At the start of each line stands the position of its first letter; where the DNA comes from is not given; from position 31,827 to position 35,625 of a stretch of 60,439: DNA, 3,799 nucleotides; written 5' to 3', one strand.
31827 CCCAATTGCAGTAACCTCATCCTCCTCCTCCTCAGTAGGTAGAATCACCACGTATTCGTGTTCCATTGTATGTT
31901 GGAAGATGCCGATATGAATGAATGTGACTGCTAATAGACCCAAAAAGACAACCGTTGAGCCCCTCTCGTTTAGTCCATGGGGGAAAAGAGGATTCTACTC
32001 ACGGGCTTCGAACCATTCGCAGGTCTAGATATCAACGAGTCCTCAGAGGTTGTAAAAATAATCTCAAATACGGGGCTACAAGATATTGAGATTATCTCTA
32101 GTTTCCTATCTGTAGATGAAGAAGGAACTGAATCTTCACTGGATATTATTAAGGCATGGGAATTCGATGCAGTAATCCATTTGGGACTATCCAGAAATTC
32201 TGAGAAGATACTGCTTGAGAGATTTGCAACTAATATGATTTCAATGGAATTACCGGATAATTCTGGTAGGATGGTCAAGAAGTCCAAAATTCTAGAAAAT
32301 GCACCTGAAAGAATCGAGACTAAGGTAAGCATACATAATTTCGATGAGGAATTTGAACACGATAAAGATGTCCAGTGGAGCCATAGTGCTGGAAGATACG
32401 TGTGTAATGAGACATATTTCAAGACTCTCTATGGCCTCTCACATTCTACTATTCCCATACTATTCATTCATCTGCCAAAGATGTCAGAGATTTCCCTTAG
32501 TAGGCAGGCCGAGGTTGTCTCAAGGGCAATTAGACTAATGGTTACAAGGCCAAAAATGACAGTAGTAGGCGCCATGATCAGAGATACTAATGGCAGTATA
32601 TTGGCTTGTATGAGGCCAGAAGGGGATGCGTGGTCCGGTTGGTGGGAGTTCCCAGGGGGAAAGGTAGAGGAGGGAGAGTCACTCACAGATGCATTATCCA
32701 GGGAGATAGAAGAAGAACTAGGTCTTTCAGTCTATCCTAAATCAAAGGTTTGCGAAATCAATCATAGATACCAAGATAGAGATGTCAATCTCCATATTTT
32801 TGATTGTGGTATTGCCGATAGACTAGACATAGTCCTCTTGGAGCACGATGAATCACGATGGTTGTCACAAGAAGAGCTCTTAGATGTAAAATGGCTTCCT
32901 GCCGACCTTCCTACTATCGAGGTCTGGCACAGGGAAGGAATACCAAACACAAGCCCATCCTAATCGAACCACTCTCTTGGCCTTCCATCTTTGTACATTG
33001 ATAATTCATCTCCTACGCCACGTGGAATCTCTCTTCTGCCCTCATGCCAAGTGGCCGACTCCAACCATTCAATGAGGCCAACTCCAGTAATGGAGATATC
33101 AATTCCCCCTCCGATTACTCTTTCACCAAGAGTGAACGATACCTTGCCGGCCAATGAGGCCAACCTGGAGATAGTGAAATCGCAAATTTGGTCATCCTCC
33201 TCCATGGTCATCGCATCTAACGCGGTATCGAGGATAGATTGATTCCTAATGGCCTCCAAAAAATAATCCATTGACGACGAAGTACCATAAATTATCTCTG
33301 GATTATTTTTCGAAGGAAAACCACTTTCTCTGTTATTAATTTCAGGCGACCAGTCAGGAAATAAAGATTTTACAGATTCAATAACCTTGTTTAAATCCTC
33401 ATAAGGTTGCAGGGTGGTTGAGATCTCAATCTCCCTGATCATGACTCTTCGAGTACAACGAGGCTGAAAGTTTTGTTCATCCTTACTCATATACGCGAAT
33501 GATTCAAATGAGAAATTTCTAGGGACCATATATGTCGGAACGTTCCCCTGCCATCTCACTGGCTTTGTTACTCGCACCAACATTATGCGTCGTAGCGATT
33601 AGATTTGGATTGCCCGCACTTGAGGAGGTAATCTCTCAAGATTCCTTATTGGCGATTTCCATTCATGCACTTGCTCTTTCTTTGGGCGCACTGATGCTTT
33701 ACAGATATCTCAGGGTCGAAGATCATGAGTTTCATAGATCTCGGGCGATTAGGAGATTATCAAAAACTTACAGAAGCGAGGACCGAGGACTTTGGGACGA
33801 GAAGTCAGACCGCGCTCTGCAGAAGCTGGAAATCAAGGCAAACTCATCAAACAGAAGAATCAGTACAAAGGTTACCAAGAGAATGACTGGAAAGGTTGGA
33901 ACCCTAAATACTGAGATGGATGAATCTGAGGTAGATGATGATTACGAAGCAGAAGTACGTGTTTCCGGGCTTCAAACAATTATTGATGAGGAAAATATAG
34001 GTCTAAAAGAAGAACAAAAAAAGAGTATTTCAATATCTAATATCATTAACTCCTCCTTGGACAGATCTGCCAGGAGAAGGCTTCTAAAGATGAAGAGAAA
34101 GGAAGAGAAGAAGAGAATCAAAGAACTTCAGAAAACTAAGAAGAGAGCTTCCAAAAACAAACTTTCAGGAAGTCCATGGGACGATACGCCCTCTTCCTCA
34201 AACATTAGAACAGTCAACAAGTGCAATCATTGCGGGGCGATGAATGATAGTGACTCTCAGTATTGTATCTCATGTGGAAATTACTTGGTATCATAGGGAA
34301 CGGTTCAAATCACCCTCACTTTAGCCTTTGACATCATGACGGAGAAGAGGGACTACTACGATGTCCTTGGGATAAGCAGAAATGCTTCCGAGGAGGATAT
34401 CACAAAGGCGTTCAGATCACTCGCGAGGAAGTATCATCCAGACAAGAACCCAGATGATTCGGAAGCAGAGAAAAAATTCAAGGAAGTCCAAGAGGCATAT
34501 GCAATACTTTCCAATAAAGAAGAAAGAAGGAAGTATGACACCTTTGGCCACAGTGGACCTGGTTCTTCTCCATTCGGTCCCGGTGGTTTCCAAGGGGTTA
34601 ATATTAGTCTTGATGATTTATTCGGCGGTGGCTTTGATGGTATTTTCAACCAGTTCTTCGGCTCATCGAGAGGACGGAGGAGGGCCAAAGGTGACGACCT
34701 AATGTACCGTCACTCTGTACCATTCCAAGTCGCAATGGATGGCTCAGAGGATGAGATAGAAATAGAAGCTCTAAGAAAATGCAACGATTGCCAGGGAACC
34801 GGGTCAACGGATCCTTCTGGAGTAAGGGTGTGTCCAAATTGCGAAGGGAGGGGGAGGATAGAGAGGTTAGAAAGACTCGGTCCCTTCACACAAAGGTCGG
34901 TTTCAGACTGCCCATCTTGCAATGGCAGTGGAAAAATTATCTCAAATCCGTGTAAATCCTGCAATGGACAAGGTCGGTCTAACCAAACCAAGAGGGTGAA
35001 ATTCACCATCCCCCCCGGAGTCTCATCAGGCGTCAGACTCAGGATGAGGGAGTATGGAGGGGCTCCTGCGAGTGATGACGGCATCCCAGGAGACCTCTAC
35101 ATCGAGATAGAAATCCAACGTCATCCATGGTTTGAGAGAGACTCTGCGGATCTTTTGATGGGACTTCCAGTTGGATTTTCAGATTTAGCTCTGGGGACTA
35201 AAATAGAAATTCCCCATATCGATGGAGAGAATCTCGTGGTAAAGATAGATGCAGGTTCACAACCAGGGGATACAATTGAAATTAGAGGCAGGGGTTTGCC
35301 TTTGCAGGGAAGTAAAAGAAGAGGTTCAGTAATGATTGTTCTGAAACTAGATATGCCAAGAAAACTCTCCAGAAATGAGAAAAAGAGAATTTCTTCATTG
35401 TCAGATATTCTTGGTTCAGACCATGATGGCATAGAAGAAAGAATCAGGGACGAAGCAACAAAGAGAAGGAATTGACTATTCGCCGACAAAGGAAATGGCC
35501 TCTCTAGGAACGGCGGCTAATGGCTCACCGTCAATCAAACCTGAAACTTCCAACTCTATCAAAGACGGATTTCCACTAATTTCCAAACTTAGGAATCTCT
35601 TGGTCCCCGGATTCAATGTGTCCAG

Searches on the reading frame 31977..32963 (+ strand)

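Call 4: search_protein_families(library=pfam, proteins=[window:31977-32963:+], max_evalue=0.001)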
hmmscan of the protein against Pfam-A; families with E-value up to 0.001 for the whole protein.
window:31977-32963:+ (328 aa): 4 families
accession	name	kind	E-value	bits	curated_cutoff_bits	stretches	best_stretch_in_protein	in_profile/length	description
PF01470.22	Peptidase_C15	-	4.6e-20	73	22.7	1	4-189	1-191/204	Pyroglutamyl peptidase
PF00293.34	NUDIX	-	1.5e-18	67.5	21.1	1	194-307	3-124/134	NUDIX domain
PF14815.12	NUDIX_4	-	4.4e-17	62.3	35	1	199-305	3-102/113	NUDIX domain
PF22327.2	Nudt16-like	-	7.1e-05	23.2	27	1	221-260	33-72/161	U8 snoRNA-decapping enzyme-like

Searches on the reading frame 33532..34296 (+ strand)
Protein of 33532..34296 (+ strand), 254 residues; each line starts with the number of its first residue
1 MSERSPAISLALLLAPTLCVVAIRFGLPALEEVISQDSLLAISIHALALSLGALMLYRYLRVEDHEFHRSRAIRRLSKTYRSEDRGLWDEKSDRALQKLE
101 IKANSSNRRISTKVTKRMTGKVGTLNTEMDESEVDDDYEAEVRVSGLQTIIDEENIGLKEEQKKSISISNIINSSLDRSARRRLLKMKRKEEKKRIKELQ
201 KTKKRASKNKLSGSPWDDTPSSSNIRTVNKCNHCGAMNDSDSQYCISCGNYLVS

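Call 4: search_protein_families(library=pfam, proteins=[window:33532-34296:+], max_evalue=0.001)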
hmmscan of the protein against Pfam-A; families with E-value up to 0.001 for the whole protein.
window:33532-34296:+ (254 aa): 4 families
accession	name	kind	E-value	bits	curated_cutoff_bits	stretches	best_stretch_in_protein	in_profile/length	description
PF13240.11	Zn_Ribbon_1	-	2e-05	24.7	25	1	230-250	1-21/23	zinc-ribbon domain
PF00641.23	Zn_ribbon_RanBP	-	9.4e-05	22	27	1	230-250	6-26/30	Zn-finger in Ran binding protein and others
PF12773.13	DZR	-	0.00049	20.7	27.3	1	229-249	25-45/45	Double zinc ribbon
PF24463.1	DUF7577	-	0.00052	20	28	1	231-250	5-24/27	Domain of unknown function (DUF7577)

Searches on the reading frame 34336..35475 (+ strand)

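Call 44: search_protein_families(library=pfam, proteins=[window:34336-35475:+], max_evalue=0.0001)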
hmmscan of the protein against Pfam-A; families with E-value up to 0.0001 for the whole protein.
window:34336-35475:+ (379 aa): 5 families
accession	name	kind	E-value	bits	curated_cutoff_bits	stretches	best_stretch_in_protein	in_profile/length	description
PF01556.23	DnaJ_C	-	2.1e-33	115.9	26.6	1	124-341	3-152/152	DnaJ C terminal domain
PF00226.36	DnaJ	-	1.5e-27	95.9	27.8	1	6-68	1-63/63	DnaJ domain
PF00684.25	DnaJ_CXXCXGXG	-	2.7e-15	56.8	32.7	1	149-213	1-65/65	DnaJ central domain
PF17302.8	DUF5351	-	7.2e-07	29.8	27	0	130-157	10-28/29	Family of unknown function (DUF5351)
PF15777.11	Anti-TRAP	-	4.9e-05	23.7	32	0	147-175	11-42/59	Tryptophan RNA-binding attenuator protein inhibitory protein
